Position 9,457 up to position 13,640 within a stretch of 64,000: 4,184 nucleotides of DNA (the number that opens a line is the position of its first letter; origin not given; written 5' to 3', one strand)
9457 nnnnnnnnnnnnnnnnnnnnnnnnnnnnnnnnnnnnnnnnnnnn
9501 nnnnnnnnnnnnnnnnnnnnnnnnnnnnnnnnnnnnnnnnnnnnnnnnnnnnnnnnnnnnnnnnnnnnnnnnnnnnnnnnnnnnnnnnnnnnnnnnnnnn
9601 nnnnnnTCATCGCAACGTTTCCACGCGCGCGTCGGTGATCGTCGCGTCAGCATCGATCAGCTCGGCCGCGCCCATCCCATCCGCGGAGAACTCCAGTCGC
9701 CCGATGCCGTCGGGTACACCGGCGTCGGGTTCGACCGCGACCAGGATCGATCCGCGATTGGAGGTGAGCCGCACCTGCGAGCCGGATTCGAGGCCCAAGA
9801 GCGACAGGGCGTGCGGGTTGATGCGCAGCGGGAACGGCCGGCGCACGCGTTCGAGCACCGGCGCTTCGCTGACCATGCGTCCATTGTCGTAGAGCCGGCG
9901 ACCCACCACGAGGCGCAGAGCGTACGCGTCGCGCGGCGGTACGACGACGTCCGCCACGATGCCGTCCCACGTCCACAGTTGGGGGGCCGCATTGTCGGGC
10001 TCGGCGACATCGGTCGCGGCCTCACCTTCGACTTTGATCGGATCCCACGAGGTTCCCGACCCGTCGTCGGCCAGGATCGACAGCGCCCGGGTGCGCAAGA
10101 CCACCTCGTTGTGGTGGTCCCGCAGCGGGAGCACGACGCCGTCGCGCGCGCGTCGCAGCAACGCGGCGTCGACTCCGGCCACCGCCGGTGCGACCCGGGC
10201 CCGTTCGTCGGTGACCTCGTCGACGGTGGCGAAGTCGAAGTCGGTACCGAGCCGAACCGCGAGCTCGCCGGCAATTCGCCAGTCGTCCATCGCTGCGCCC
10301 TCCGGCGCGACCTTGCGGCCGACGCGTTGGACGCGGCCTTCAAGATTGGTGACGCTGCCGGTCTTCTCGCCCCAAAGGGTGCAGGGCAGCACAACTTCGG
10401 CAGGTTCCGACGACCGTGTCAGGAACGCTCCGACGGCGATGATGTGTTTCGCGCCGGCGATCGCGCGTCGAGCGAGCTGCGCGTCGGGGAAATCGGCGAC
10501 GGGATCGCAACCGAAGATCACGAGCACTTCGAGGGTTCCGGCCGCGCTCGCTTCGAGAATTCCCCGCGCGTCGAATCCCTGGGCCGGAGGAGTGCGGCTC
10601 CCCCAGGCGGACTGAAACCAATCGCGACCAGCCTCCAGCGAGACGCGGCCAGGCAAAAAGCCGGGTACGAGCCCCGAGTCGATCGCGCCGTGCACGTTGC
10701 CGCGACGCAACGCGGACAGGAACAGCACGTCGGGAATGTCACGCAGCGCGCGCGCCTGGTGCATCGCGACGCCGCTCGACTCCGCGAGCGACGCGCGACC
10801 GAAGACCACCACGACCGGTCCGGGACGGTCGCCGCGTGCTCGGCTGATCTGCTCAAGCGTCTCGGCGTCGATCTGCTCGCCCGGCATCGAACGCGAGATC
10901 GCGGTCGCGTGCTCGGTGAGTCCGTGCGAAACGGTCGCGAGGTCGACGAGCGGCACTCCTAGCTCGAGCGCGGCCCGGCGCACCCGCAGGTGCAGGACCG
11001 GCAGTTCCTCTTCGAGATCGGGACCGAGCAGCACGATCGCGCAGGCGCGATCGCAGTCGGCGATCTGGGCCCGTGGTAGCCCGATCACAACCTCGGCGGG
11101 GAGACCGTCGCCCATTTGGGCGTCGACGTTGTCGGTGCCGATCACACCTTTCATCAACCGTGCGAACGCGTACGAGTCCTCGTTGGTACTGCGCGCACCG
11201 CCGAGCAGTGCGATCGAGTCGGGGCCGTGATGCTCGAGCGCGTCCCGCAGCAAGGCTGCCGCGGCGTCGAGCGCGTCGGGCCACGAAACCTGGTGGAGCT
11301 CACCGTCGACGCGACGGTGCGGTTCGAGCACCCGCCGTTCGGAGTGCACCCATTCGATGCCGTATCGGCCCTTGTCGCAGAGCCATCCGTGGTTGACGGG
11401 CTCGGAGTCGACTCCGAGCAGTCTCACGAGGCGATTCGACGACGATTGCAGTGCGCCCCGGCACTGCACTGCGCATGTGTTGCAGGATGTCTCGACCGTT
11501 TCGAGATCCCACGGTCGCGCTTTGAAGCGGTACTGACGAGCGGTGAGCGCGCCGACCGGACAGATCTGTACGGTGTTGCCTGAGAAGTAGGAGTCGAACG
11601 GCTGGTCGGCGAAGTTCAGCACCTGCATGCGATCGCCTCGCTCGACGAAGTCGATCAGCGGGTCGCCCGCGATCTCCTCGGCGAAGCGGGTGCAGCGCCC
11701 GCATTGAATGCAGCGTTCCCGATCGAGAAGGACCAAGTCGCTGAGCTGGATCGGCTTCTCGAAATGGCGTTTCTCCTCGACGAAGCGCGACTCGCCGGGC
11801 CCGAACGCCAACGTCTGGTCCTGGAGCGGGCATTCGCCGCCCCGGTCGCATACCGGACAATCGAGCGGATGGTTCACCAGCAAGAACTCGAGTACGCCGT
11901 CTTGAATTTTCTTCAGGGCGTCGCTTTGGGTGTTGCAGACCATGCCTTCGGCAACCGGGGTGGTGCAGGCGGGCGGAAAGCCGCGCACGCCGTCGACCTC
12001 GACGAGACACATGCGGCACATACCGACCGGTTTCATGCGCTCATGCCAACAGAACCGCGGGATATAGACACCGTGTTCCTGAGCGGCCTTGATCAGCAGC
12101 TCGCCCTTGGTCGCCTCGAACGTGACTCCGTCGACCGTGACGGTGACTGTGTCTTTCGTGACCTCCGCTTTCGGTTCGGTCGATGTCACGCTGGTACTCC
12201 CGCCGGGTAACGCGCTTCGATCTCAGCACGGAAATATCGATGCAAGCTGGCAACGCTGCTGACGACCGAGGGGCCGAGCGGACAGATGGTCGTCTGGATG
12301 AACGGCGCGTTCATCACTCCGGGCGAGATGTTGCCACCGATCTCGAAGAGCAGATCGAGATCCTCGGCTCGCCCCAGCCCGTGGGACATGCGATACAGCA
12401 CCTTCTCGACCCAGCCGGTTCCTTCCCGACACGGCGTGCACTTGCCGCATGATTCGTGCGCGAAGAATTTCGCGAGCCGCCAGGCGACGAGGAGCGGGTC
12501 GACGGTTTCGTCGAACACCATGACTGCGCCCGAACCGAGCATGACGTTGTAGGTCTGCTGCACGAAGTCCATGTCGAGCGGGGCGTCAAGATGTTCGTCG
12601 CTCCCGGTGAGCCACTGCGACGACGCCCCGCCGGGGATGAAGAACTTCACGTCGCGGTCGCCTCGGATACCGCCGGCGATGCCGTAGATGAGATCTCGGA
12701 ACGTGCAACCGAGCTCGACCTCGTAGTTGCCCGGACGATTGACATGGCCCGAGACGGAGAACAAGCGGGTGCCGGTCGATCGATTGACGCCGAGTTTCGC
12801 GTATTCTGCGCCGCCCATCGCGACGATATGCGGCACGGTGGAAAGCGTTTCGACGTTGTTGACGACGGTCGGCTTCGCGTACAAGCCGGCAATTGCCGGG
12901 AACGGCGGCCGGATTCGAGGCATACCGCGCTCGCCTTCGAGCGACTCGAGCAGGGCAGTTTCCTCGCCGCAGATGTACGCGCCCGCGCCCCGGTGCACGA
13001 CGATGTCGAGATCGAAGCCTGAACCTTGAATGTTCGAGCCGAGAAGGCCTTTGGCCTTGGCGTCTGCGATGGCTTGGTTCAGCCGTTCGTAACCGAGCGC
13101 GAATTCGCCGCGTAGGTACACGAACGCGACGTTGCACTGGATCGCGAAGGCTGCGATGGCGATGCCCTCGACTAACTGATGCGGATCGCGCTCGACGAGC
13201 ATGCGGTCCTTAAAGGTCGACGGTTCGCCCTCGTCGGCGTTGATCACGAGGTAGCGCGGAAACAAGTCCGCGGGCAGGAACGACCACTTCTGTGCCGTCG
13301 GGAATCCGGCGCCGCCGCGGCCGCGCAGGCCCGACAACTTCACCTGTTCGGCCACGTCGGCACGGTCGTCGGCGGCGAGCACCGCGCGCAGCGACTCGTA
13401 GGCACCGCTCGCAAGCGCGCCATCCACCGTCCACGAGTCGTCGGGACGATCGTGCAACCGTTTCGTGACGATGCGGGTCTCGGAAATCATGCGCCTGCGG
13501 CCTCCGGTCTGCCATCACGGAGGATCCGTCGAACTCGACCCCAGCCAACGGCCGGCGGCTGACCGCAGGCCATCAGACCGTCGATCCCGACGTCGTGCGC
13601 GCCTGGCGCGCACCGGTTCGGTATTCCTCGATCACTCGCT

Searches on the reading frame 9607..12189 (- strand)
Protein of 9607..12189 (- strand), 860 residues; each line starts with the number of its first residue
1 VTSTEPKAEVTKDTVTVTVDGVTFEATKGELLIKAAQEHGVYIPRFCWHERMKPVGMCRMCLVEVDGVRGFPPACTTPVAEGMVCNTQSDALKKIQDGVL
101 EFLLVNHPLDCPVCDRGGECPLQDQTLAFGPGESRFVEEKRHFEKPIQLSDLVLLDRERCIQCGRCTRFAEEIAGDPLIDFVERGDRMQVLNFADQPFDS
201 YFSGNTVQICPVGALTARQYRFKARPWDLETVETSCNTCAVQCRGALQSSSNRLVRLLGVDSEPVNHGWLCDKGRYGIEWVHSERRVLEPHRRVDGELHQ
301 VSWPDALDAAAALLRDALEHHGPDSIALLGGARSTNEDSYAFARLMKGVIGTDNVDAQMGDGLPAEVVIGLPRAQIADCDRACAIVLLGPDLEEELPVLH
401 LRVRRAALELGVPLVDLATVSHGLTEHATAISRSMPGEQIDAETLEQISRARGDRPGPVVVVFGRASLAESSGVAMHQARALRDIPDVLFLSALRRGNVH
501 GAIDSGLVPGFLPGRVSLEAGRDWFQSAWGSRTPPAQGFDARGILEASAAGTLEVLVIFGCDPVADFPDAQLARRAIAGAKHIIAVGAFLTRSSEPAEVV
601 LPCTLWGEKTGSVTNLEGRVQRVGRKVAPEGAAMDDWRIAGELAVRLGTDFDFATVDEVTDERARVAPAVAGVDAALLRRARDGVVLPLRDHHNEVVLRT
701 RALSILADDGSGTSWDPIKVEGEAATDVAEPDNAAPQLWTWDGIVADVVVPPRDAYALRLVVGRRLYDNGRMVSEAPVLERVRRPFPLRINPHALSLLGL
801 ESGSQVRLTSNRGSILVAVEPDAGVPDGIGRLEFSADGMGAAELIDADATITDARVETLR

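Call 50: search_protein_families(library=pfam, proteins=[window:9607-12189:-], max_evalue=0.00001)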
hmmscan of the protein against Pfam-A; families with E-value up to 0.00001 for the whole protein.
window:9607-12189:- (860 aa): 7 families
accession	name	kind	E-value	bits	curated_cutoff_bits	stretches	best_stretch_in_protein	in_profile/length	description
PF00384.28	Molybdopterin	-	1.2e-27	97.3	24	2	286-409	1-135/353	Molybdopterin oxidoreductase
PF22117.2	Fer4_Nqo3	-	1.4e-22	80.1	27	1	151-216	2-67/67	NADH-quinone oxidoreductase subunit 3, ferredoxin-like domain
PF13510.11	Fer2_4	-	6.6e-22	77.8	22.8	1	13-89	2-81/82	2Fe-2S iron-sulfur cluster binding domain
PF10588.14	NADH-G_4Fe-4S_3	-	1.4e-15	56.9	27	1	98-135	3-40/40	NADH-ubiquinone oxidoreductase-G iron-sulfur binding region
PF04879.21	Molybdop_Fe4S4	-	8.9e-09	35.6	22.7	1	230-282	2-54/55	Molybdopterin oxidoreductase Fe4S4 domain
PF01568.27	Molydop_binding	-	5.4e-07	30.1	26.8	1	758-837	1-81/110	Molydopterin dinucleotide binding domain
PF00111.32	Fer2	-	3.1e-06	27.5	21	1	19-66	5-48/77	2Fe-2S iron-sulfur cluster binding domain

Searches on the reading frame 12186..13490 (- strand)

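Call 50: search_protein_families(library=pfam, proteins=[window:12186-13490:-], max_evalue=0.00001)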
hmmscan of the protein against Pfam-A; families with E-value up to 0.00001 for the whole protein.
window:12186-13490:- (434 aa): 4 families
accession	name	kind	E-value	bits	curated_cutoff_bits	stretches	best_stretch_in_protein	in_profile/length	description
PF01512.22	Complex1_51K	-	2.5e-45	154.5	31.2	1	50-220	1-149/150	Nuo51 FMN-binding domain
PF10589.14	NADH_4Fe-4S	-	2e-24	85.7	23.5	1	335-427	2-85/85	NADH-ubiquinone oxidoreductase-F iron-sulfur binding region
PF22461.2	SLBB_2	-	1e-08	35.6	27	1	243-325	2-79/79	SLBB domain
PF10531.15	SLBB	-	1.3e-08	34.9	27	1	244-277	2-35/55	SLBB domain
